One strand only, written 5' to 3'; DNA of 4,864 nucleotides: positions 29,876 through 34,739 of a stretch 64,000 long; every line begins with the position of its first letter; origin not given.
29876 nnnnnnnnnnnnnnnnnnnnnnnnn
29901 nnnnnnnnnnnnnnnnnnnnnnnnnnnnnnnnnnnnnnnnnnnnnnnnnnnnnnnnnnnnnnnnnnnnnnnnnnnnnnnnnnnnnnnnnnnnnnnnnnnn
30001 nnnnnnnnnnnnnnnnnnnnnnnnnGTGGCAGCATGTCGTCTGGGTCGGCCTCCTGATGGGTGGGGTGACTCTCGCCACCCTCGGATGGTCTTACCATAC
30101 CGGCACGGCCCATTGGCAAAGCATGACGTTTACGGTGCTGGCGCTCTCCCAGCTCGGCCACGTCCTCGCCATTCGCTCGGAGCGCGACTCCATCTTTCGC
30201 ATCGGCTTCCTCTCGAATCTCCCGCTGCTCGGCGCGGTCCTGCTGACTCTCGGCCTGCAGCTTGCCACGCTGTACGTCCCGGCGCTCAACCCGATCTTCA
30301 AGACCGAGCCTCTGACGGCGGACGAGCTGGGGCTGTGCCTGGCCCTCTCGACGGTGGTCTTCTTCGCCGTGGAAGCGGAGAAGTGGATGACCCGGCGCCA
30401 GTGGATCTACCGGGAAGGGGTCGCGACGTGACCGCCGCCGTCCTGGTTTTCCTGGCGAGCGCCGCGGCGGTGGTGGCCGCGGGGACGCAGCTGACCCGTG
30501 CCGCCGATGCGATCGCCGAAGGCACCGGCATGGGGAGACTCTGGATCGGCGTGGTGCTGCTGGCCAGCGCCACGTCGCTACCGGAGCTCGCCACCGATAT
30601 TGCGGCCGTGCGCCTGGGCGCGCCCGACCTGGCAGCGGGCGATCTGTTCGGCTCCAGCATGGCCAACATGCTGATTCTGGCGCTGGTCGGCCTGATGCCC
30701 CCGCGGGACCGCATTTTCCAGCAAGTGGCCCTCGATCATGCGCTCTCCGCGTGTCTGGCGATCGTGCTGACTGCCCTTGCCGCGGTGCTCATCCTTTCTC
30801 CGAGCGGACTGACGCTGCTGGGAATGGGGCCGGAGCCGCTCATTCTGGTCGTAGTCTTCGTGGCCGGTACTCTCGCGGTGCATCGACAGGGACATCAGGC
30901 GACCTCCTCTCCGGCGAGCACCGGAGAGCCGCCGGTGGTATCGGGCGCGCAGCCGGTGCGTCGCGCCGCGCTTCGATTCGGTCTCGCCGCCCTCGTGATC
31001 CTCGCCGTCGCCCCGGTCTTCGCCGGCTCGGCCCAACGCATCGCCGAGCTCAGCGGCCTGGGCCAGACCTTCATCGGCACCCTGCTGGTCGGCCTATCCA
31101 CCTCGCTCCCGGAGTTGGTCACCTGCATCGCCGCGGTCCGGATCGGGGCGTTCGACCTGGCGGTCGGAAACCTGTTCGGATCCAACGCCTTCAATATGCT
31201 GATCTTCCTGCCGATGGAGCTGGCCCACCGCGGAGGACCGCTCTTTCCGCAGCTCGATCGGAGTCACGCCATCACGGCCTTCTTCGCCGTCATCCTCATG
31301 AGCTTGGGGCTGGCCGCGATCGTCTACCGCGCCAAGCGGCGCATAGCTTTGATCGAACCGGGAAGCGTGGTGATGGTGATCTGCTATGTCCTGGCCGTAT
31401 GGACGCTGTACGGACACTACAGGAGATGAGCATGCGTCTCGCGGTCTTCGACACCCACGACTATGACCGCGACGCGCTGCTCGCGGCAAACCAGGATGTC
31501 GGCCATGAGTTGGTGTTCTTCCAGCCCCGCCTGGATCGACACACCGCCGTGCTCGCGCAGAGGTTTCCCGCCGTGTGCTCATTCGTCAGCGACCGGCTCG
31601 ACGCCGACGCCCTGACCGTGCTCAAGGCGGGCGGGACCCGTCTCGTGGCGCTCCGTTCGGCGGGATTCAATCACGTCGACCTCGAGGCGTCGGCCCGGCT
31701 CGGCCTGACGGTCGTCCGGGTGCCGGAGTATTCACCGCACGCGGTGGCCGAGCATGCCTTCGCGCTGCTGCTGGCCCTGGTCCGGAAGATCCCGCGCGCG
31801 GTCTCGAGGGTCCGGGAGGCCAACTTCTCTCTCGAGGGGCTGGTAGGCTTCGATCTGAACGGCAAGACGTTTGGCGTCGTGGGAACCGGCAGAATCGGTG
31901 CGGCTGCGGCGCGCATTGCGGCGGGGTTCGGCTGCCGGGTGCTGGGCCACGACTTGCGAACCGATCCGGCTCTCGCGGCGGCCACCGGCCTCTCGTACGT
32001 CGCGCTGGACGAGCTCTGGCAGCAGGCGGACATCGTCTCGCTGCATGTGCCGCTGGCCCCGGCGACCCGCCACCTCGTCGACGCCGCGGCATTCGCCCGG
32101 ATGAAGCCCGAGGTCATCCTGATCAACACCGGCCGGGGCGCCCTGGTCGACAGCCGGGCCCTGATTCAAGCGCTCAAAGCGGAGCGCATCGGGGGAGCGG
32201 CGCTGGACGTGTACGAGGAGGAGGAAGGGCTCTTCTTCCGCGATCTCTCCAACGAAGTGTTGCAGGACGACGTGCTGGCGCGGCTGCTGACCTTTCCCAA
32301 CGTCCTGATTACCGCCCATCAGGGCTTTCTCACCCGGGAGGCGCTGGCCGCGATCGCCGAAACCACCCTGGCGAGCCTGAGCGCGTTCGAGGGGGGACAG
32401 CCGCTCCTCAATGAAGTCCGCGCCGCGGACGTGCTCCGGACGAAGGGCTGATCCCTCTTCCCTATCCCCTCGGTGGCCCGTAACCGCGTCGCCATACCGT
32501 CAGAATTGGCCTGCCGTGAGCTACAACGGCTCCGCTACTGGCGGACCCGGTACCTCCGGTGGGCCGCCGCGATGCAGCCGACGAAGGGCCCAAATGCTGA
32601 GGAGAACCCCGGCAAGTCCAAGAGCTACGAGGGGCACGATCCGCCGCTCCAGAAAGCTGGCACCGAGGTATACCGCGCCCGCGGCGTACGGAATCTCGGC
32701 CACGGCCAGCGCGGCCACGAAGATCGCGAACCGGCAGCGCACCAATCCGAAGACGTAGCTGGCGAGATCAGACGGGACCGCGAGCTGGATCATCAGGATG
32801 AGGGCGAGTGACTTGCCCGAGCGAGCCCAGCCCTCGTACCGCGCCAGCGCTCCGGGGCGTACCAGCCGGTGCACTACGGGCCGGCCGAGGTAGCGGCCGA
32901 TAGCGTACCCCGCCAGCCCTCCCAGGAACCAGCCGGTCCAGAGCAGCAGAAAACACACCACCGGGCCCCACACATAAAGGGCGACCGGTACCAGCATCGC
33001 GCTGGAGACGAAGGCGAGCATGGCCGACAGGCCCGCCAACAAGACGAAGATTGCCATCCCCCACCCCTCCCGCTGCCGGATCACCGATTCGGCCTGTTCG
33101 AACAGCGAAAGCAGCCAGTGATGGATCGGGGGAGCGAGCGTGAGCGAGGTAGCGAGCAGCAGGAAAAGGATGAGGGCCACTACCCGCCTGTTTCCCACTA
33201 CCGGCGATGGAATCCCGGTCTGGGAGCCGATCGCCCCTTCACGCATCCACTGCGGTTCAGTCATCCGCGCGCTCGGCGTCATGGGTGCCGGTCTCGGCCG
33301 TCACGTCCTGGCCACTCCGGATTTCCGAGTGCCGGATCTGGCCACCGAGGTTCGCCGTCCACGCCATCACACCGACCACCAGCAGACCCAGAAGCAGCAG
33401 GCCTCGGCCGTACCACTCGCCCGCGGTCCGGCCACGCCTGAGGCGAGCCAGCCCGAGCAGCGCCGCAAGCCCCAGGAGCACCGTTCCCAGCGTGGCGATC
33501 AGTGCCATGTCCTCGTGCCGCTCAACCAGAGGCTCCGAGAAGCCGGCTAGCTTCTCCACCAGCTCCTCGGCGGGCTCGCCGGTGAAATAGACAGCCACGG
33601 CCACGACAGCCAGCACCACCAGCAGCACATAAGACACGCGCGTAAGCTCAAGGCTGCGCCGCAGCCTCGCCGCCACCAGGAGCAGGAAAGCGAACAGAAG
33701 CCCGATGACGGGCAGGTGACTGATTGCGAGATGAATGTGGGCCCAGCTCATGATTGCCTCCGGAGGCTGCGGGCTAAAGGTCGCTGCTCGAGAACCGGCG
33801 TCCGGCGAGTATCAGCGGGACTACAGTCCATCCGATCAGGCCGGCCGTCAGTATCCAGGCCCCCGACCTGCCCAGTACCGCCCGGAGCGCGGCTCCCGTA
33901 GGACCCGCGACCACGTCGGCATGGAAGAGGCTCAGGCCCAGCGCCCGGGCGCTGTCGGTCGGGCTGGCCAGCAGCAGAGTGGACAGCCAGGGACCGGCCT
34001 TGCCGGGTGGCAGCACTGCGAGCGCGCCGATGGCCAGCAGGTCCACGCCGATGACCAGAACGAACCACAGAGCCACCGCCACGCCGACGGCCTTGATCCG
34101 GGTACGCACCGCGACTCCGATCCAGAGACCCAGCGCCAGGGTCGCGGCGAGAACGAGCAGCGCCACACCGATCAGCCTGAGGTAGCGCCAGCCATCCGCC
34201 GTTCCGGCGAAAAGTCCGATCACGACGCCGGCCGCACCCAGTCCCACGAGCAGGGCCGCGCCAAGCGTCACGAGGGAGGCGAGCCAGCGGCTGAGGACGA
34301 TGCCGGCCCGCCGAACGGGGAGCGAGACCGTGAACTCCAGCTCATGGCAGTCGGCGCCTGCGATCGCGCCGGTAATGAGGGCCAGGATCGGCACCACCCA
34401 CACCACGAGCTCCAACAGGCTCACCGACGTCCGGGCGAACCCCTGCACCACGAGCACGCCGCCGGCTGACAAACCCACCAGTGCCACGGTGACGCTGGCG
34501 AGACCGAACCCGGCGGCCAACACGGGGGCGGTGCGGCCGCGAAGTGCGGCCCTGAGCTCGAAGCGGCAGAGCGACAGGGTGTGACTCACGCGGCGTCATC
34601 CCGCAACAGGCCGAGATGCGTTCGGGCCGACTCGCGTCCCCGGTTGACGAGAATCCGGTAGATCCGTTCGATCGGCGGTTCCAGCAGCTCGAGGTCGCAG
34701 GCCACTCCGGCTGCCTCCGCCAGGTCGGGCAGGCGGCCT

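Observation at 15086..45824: CTTCA direct repeats phased at exactly 11 bp mark most promoters of the central cluster: candidate operator of a local regulon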

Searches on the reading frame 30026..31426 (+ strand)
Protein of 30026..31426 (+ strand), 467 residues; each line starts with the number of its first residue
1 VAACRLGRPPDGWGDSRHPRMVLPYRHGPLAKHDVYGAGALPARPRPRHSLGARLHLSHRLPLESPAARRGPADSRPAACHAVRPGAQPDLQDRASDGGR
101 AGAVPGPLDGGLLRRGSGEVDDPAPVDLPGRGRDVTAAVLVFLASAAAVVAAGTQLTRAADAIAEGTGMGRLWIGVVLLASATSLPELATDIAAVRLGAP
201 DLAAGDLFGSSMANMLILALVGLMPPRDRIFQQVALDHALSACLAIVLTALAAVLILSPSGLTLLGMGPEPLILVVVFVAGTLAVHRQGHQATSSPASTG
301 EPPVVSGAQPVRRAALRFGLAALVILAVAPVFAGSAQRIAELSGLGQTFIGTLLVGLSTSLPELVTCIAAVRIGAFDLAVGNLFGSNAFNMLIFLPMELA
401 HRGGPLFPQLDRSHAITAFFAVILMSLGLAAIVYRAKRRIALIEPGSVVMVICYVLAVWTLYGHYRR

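Call 9: search_protein_families(library=pfam, proteins=[window:30026-31426:+], max_evalue=0.001)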
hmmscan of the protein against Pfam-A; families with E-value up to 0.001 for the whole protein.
window:30026-31426:+ (467 aa): 1 family
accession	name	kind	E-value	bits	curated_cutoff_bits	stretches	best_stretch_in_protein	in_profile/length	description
PF01699.29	Na_Ca_ex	-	2.2e-35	122.3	24.9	2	316-462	4-150/151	Sodium/calcium exchanger protein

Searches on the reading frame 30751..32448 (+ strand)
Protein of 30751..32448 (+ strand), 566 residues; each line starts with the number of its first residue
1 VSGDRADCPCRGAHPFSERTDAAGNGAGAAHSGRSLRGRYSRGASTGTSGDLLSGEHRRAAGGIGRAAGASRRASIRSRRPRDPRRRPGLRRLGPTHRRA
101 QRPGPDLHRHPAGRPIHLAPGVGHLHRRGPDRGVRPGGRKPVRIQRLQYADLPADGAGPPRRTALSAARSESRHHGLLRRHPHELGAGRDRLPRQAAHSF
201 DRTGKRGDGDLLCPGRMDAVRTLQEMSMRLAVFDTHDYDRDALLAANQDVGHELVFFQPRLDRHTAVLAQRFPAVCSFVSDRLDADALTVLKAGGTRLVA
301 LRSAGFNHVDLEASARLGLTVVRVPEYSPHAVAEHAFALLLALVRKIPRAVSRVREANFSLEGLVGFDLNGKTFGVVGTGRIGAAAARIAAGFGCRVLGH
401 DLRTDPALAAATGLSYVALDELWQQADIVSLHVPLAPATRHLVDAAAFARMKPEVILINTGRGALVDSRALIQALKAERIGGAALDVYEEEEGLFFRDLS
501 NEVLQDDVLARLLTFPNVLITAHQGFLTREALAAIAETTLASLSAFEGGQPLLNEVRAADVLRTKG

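Call 9: search_protein_families(library=pfam, proteins=[window:30751-32448:+], max_evalue=0.001)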
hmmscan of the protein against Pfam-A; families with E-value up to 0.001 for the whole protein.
window:30751-32448:+ (566 aa): 4 families
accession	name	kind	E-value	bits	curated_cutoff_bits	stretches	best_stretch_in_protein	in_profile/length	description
PF02826.25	2-Hacid_dh_C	-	8.1e-56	188.6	25.1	1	337-525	1-178/178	D-isomer specific 2-hydroxyacid dehydrogenase, NAD binding domain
PF00389.36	2-Hacid_dh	-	1.1e-25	90.4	24.6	1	232-556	3-133/134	D-isomer specific 2-hydroxyacid dehydrogenase, catalytic domain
PF03446.21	NAD_binding_2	-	8.4e-06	26.3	21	1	374-480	2-112/161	NAD binding domain of 6-phosphogluconate dehydrogenase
PF00670.27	AdoHcyase_NAD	-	0.00013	22.5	27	1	369-463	21-112/162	S-adenosyl-L-homocysteine hydrolase, NAD binding domain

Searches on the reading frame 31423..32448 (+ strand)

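Call 48: search_protein_families(library=ncbifam, proteins=[window:31423-32448:+], max_evalue=0.00001)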
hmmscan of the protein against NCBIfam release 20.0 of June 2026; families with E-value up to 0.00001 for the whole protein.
window:31423-32448:+ (342 aa): 21 families
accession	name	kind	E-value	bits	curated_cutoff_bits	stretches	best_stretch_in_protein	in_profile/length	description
NF000492.1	vanH_gen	exception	1.5e-71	241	540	1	40-323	35-311/312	D-lactate dehydrogenase VanH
NF000112.1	vanH-Amyco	exception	1.2e-60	205.6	625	1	64-316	88-333/348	VanH-AOV family D-lactate dehydrogenase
NF000128.1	vanH-Sc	exception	4.6e-59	200.2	650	1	63-316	78-324/337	D-lactate dehydrogenase VanH-Sc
NF000371.1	vanH_Agroup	exception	8.7e-59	199.3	700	1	58-323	58-316/322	VanH-A/VanH-Pt family D-lactate dehydrogenase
NF000004.1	vanH-D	exception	5.3e-58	196.6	550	1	36-323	37-317/323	D-lactate dehydrogenase VanH-D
NF009714.1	PRK13243.1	equivalog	2.2e-55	188.3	455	1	48-327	46-317/332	glyoxylate reductase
NF000151.1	vanH-Ac1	exception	2.5e-55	188.2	750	1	63-325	94-350/351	D-lactate dehydrogenase VanH-Ac1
NF009127.0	PRK12480.1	equivalog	3.5e-55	187.3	579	1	5-322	3-320/330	D-lactate dehydrogenase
TIGR01327.1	PGDH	equivalog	3.9e-55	187.6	454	1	73-319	64-297/525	phosphoglycerate dehydrogenase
NF006374.0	PRK08605.1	subfamily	8.9e-54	182.8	356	1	46-316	44-315/332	D-lactate dehydrogenase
NF005069.0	PRK06487.1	equivalog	9e-52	176.1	448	1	26-328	27-316/320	2-hydroxyacid dehydrogenase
NF008759.0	PRK11790.1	equivalog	2.9e-43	148.1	404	1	77-322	82-316/410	phosphoglycerate dehydrogenase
NF005387.0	PRK06932.1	equivalog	5.5e-41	140.5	492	1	72-319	66-306/314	2-hydroxyacid dehydrogenase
NF006263.0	PRK08410.1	equivalog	1.1e-37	130.2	389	1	71-315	63-299/311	D-2-hydroxyacid dehydrogenase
NF011938.0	PRK15409.1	equivalog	1.2e-36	126.3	492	1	57-318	54-304/324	glyoxylate/hydroxypyruvate reductase GhrB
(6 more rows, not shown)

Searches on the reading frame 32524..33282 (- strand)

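Call 9: search_protein_families(library=pfam, proteins=[window:32524-33282:-], max_evalue=0.001)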
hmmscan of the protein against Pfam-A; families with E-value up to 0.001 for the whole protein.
window:32524-33282:- (253 aa): 1 family
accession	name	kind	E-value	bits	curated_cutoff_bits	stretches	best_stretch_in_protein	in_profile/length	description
PF09335.16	VTT_dom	-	2.5e-18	67.2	33.9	1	95-208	4-122/123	VTT domain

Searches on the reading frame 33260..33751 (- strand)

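Call 9: search_protein_families(library=pfam, proteins=[window:33260-33751:-], max_evalue=0.001)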
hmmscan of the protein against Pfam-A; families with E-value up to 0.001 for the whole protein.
window:33260-33751:- (164 aa): 1 family
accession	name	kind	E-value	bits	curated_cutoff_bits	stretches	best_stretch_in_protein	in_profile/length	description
PF09990.14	DUF2231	-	1.3e-08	35.4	26.4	1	6-139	4-129/139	Predicted membrane protein (DUF2231)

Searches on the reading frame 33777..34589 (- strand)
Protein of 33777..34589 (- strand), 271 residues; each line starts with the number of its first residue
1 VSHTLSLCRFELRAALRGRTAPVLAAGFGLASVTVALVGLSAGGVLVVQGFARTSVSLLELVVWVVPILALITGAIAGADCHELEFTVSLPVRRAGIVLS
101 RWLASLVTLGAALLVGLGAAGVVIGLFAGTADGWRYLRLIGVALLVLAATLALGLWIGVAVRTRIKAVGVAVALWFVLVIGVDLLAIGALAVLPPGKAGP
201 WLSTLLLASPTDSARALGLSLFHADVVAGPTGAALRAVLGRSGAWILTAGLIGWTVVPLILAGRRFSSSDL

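Call 9: search_protein_families(library=pfam, proteins=[window:33777-34589:-], max_evalue=0.001)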
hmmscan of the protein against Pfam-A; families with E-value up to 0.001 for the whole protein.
window:33777-34589:- (271 aa): 2 families
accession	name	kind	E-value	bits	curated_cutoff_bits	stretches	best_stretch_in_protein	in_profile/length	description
PF12679.13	ABC2_membrane_2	-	1.6e-16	60.8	27.2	1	35-271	28-283/283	ABC-2 family transporter protein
PF13346.12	ABC2_membrane_5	-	1e-05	25.6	25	1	70-179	49-161/205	ABC-2 family transporter protein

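Call 48: search_protein_families(library=ncbifam, proteins=[window:33777-34589:-], max_evalue=0.00001)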
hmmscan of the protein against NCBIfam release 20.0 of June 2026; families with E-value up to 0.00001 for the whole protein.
window:33777-34589:- (271 aa): 0 families
